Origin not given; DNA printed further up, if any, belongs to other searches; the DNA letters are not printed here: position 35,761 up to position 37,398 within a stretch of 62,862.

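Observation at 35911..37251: HAO-like octahaem lacks the haem-P460 cross-linking tyrosine (His in its place)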

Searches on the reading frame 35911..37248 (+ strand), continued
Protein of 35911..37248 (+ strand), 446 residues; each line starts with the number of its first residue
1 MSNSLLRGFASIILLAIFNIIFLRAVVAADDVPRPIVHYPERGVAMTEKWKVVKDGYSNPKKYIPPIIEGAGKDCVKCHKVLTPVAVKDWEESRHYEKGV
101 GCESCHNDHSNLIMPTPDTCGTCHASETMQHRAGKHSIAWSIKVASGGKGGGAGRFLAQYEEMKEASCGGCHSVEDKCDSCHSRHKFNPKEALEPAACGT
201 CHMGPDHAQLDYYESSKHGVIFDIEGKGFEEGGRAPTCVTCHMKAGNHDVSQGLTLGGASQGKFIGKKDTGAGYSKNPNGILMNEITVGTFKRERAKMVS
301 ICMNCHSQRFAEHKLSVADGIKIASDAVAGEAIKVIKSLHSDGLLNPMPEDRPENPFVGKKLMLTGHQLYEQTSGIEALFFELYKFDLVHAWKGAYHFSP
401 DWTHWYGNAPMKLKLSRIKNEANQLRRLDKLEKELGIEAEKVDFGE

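Call 36: list_cluster_members(proteins=[P0001, P0011, P0018, P0121, P0041, P0122, P0124, P0125, P0127, P0128])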
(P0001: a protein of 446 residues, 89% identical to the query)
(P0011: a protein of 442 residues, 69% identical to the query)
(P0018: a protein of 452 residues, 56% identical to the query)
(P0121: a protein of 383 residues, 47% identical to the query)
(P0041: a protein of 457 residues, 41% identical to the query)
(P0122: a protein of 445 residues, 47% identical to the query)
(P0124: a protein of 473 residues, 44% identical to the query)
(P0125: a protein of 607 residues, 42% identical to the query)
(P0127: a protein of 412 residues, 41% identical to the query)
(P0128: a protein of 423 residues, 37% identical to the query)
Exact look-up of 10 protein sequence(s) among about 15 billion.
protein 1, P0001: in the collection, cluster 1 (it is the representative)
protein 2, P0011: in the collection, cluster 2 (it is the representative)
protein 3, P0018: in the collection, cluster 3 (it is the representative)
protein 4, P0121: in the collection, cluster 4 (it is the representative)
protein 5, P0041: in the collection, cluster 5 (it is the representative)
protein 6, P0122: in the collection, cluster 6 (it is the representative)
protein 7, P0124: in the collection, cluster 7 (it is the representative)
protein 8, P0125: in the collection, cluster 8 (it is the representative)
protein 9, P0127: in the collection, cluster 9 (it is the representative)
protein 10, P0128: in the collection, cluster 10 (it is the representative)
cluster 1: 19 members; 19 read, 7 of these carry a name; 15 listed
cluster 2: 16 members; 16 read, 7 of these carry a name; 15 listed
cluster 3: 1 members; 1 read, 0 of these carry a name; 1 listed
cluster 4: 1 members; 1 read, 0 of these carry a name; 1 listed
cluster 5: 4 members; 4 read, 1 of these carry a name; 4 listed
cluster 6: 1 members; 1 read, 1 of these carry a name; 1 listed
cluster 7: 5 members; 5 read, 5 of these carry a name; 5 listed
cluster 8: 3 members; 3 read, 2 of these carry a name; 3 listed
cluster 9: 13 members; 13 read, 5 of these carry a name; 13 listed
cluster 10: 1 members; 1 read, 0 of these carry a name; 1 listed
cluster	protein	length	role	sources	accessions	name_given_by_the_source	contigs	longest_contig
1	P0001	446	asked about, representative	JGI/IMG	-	hypothetical protein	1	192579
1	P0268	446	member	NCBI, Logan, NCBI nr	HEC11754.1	MAG TPA: hypothetical protein ENI80_00625 [Acidiferrobacteraceae bacterium] | hypothetical protein [Acidiferrobacteraceae bacterium]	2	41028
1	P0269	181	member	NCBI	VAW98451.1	hypothetical protein MNBD_GAMMA20-1786, partial [hydrothermal vent metagenome]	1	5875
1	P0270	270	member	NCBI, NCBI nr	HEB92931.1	MAG TPA: hypothetical protein ENI94_05590, partial [Gammaproteobacteria bacterium] | hypothetical protein [Gammaproteobacteria bacterium]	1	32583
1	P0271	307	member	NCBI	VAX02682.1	hypothetical protein MNBD_GAMMA20-1697, partial [hydrothermal vent metagenome]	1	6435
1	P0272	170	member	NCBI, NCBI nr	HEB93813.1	MAG TPA: hypothetical protein ENI94_10205, partial [Gammaproteobacteria bacterium] | hypothetical protein [Gammaproteobacteria bacterium]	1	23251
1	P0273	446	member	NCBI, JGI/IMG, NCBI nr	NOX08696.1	MAG: hypothetical protein GXP22_04270 [Gammaproteobacteria bacterium] | hypothetical protein [Gammaproteobacteria bacterium]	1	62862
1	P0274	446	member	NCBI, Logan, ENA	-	-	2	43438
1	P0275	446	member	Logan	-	-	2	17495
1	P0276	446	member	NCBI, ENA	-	-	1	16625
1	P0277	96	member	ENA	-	-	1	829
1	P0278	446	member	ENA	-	-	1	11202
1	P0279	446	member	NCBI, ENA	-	-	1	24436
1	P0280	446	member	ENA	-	-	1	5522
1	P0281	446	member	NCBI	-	-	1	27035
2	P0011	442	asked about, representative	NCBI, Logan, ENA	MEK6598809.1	MAG: multiheme c-type cytochrome [Deltaproteobacteria bacterium]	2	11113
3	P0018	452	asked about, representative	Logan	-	-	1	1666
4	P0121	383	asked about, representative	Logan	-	-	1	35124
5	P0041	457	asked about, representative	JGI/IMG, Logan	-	hypothetical protein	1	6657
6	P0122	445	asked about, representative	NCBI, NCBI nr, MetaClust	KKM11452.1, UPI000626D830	hypothetical protein SY88_08525 [Clostridiales bacterium PH28_bin88] | status=active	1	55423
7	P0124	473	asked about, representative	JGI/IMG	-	hydroxylamine dehydrogenase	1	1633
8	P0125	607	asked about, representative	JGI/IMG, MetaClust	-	\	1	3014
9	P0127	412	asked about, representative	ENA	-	-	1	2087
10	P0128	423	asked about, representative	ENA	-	-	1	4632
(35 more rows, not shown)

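Call 47: predict_structure(alignment_id=A1)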
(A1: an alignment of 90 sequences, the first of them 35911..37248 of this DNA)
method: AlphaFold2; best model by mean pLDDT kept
length: 446 residues; sequences in the alignment: 90
mean_pLDDT: 91.0   pTM: 0.86
mean pLDDT of the five models: 91.0, 90.2, 89.7, 87.7, 87.2
residues with pLDDT >= 90: 320; 70-90: 111; 50-70: 15; < 50: 0
segments of 3 or more residues with pLDDT < 50: none
pLDDT, mean of each block of 10 residues (from residue 1): 82 94 72 85 91 84 82 84 94 94 90 91 94 90 71 86 92 89 87 92 89 97 96 94 88 78 94 92 94 94 96 97 98 99 97 92 93 96 96 96 98 99 98 96 80
secondary structure, 60 per line:
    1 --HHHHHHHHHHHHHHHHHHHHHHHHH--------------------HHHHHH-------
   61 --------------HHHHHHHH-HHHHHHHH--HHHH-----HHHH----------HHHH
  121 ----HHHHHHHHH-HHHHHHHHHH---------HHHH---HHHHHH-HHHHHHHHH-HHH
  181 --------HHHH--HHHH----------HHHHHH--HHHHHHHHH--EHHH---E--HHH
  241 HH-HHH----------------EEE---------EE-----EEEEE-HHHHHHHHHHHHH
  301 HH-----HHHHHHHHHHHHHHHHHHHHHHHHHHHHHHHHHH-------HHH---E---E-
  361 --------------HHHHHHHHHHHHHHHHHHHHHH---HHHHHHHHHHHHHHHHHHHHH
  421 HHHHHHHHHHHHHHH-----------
elements in order: H3-27 H48-53 H75-82 H84-91 H94-97 H103-106 H117-120 H125-133 H135-144 H154-157 H161-166 H168-176 H189-192 H195-198 H209-214 H217-225 H238-242 E263-265 E282-286 H288-302 H308-341 H375-396 H400-435

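Call 49: fold_search(model_id=the predicted structure, library=pdb)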
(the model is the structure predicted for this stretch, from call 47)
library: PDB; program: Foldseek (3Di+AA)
matches with E <= 10: 42; with E <= 0.001: 11
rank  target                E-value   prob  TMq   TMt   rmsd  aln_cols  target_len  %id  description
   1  4n4j                  6.6e-20  1.00  0.73  0.65   3.9       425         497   32  Kuenenia stuttgartiensis hydroxylamine oxidoreductase (released 2013-12-11)
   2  4n4m                  6.6e-20  1.00  0.73  0.67   4.7       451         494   30  Kuenenia stuttgartiensis hydroxylamine oxidoreductase soaked in phenyl hydrazine (released 2013-12-11)
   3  6t5e                  3.8e-19  1.00  0.69  0.70   2.9       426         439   30  Hydroxylamine Oxidoreductase from Brocadia fulgida (released 2020-11-18)
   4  6h5l_A                4.2e-19  1.00  0.66  0.59   4.8       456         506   28  Kuenenia stuttgartiensis reducing HAO-like protein complex Kustc0457/Kustc0458 (released 2019-04-10)
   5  6hif_A                2.7e-18  1.00  0.71  0.60   5.6       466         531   26  Kuenenia stuttgartiensis hydrazine dehydrogenase complex (released 2019-04-17)
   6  6hif_I                4.1e-18  1.00  0.71  0.61   5.4       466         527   26  Kuenenia stuttgartiensis hydrazine dehydrogenase complex (released 2019-04-17)
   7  4n4n_E                2.0e-16  1.00  0.69  0.62   4.8       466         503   26  Nitrosomonas europea HAO (released 2013-12-11)
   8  1fgj_A                2.7e-16  1.00  0.67  0.61   5.0       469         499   25  X-RAY STRUCTURE OF HYDROXYLAMINE OXIDOREDUCTASE (released 1998-03-04)
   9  4fas_A                4.1e-16  1.00  0.67  0.60   5.3       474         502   25  Complex crystal structure of hydroxylamine oxidoreductase and NE1300 from Nitrosomonas europaea (released 2013-09-04)
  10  4n4n_A                4.8e-16  1.00  0.68  0.60   5.2       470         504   26  Nitrosomonas europea HAO (released 2013-12-11)
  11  4qo5                  2.6e-10  1.00  0.58  0.51   8.3       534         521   18  Hypothetical multiheme protein (released 2015-12-23)
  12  2rdz_A                1.5e-01  0.44  0.17  0.17  14.6       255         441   14  High Resolution Crystal Structure of the Escherichia coli Cytochrome c Nitrite Reductase. (released 2008-03-25)
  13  2j7a_D                1.6e-01  0.30  0.17  0.16  14.9       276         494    9  Crystal structure of cytochrome c nitrite reductase NrfHA complex from Desulfovibrio vulgaris (released 2006-12-06)
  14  1gu6_A                1.7e-01  0.47  0.16  0.17  14.6       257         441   13  Structure of the Periplasmic Cytochrome c Nitrite Reductase from Escherichia coli (released 2002-03-08)
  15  2j7a_A                1.7e-01  0.41  0.17  0.16  14.4       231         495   10  Crystal structure of cytochrome c nitrite reductase NrfHA complex from Desulfovibrio vulgaris (released 2006-12-06)
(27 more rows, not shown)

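Call 58: list_cluster_members(proteins=[P0024, P0032, P0047, P0054, P0060, P0062, P0020, P0019, P0022, P0126])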
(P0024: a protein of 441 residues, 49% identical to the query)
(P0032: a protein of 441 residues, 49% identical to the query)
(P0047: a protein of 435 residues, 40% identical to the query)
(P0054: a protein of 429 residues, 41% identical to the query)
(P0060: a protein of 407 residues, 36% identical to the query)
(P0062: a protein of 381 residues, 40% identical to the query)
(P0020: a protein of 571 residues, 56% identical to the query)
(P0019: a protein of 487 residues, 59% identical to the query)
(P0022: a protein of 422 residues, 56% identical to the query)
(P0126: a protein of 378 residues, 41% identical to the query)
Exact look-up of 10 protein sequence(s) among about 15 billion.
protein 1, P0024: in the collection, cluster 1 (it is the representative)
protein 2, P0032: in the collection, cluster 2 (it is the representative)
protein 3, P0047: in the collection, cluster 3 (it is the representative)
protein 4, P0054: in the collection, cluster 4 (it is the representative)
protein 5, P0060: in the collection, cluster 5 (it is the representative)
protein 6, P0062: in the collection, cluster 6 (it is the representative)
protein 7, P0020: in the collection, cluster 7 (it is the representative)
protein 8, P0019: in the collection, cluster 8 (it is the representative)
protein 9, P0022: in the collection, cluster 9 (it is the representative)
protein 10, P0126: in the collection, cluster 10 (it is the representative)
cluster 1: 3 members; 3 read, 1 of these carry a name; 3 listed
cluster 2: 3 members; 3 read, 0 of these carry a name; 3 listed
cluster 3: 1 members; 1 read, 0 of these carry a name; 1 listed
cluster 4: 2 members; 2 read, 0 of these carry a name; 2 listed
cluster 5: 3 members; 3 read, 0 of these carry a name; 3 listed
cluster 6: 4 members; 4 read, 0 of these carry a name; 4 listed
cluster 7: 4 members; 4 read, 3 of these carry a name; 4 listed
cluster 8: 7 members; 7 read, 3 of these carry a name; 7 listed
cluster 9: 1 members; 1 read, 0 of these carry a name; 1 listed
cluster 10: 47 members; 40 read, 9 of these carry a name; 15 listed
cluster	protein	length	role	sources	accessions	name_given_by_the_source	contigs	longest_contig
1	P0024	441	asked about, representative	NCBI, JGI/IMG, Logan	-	-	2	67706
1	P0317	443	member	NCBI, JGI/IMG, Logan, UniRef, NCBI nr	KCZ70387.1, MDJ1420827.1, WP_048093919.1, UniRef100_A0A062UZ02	hypothetical protein ANME2D_03302 [Candidatus Methanoperedens nitroreducens] | Uncharacterized protein n=1 Tax=Candidatus Methanoperedens nitratireducens TaxID=1392998 ... | multiheme c-type cytochrome [Candidatus Methanoperedens nitroreducens]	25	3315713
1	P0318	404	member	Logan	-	-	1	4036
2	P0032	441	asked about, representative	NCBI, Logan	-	-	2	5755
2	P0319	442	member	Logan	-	-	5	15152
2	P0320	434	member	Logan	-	-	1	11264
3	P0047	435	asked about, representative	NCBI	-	-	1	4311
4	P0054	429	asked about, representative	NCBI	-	-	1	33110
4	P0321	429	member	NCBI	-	-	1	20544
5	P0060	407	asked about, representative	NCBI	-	-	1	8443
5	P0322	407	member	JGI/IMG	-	-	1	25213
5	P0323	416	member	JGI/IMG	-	-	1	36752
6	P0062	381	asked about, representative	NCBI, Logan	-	-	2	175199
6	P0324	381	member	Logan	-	-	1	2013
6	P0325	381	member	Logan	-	-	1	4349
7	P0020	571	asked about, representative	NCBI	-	-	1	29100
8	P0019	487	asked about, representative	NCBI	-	-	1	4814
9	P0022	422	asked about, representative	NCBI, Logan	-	-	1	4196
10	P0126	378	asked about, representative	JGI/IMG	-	-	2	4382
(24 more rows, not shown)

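Call 67: find_encoding_contigs(protein=P0011, flank=8000, max_places=3)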
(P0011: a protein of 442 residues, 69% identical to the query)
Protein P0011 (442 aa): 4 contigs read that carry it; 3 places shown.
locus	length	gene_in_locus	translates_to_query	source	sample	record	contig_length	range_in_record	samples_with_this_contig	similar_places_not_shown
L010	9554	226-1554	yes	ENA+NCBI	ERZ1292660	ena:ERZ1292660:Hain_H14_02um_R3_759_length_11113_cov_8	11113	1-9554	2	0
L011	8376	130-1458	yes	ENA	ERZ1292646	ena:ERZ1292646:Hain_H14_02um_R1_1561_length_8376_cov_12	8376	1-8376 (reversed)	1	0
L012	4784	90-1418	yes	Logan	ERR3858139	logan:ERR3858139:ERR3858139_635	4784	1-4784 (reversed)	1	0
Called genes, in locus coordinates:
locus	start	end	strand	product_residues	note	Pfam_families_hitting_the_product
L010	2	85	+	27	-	?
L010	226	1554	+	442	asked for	PF14537:Cytochrom_c3_2 (weak), PF14522:Cytochrome_C7 (weak), PF13447:Multi-haem_cyto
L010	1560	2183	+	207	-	PF22113:Mtrc-MtrF_II-IV_dom (faint), PF14522:Cytochrome_C7 (faint), PF13435:Cytochrome_C554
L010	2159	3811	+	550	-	PF02085:Cytochrom_CIII (faint), PF03264:Cytochrom_NNT (faint), PF14522:Cytochrome_C7 (faint), PF09699:Paired_CXXCH_1 (faint), PF14537:Cytochrom_c3_2 (faint), PF01292:Ni_hydr_CYTB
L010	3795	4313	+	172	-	PF14522:Cytochrome_C7 (faint), PF14537:Cytochrom_c3_2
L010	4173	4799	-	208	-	-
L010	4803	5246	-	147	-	-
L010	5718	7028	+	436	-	-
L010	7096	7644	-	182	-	PF01965:DJ-1_PfpI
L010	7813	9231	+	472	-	PF00289:Biotin_carb_N, PF01071:GARS_A (weak), PF02786:CPSase_L_D2, PF08443:RimK (weak), PF02222:ATP-grasp (weak), PF07478:Dala_Dala_lig_C, PF02785:Biotin_carb_C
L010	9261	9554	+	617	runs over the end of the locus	PF00682:HMGL-like, PF02436:PYC_OADA, PF25919:BSH_CusB (faint), PF00364:Biotin_lipoyl, PF25917:BSH_RND, PF25973:BSH_CzcB (faint), PF25984:BSH_YknX (faint), PF25997:BSH_YhbJ (weak)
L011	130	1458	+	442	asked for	PF14537:Cytochrom_c3_2 (weak), PF14522:Cytochrome_C7 (weak), PF13447:Multi-haem_cyto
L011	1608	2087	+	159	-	-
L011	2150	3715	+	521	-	PF02085:Cytochrom_CIII (faint), PF03264:Cytochrom_NNT (faint), PF09699:Paired_CXXCH_1 (faint), PF14522:Cytochrome_C7 (faint), PF14537:Cytochrom_c3_2 (faint), PF01292:Ni_hydr_CYTB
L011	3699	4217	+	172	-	PF14522:Cytochrome_C7 (faint), PF14537:Cytochrom_c3_2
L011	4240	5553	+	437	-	PF00909:Ammonium_transp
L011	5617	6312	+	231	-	-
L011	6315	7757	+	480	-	-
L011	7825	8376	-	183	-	?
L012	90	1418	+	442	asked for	PF14537:Cytochrom_c3_2 (weak), PF14522:Cytochrome_C7 (weak), PF13447:Multi-haem_cyto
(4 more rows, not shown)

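Call 68: find_encoding_contigs(protein=P0006, flank=8000, max_places=2)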
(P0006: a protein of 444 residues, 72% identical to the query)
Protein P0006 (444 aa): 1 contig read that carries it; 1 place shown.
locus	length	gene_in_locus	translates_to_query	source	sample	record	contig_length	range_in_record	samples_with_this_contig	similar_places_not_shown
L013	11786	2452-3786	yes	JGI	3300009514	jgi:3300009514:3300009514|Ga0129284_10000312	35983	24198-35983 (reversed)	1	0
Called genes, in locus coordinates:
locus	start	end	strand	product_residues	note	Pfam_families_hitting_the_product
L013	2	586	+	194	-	?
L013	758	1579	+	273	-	PF01048:PNP_UDP_1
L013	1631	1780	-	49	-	-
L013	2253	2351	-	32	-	-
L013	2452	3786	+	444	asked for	PF13435:Cytochrome_C554 (faint), PF14522:Cytochrome_C7 (faint), PF14537:Cytochrom_c3_2 (faint), PF13447:Multi-haem_cyto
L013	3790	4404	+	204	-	PF22113:Mtrc-MtrF_II-IV_dom (faint), PF09699:Paired_CXXCH_1 (faint), PF13435:Cytochrome_C554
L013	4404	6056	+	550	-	PF03264:Cytochrom_NNT (faint), PF09699:Paired_CXXCH_1 (faint), PF14522:Cytochrome_C7 (faint), PF01292:Ni_hydr_CYTB (weak)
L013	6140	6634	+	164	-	PF14537:Cytochrom_c3_2 (weak)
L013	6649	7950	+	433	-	PF00909:Ammonium_transp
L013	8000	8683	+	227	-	-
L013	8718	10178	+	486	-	PF01145:Band_7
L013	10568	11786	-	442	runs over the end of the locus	PF00563:EAL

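Call 72: find_encoding_contigs(protein=P0024, flank=6000, max_places=2)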
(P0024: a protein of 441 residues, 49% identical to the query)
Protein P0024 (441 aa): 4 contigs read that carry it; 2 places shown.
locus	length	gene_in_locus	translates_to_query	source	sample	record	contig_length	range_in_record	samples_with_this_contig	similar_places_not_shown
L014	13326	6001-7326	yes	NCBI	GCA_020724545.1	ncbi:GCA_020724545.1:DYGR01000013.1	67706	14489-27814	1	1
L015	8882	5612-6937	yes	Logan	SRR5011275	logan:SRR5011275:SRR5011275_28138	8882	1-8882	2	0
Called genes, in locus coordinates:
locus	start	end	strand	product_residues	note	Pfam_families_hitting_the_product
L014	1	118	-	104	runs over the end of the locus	PF03683:UPF0175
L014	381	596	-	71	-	-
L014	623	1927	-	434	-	PF07992:Pyr_redox_2, PF01266:DAO (faint), PF00070:Pyr_redox, PF22366:NDH2_C (weak)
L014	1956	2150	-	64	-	PF23477:zf_Tbcl_2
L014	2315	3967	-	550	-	PF12801:Fer4_5 (weak)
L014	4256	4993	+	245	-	-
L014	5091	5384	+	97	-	PF02416:TatA_B_E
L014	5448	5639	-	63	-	PF02627:CMD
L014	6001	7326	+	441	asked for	PF02085:Cytochrom_CIII (faint), PF09699:Paired_CXXCH_1 (faint), PF13435:Cytochrome_C554 (faint), PF14537:Cytochrom_c3_2 (faint), PF22113:Mtrc-MtrF_II-IV_dom (faint), PF13447:Multi-haem_cyto, PF14522:Cytochrome_C7 (weak)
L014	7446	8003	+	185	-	PF00571:CBS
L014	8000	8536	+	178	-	PF04982:TM_HPP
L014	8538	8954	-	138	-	PF00115:COX1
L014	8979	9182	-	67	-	PF08984:DUF1858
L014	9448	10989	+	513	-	PF10282:Lactonase (faint), PF21783:YNCE (faint)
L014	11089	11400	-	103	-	-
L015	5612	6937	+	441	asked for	PF02085:Cytochrom_CIII (faint), PF09699:Paired_CXXCH_1 (faint), PF13435:Cytochrome_C554 (faint), PF14537:Cytochrom_c3_2 (faint), PF22113:Mtrc-MtrF_II-IV_dom (faint), PF13447:Multi-haem_cyto, PF14522:Cytochrome_C7 (weak)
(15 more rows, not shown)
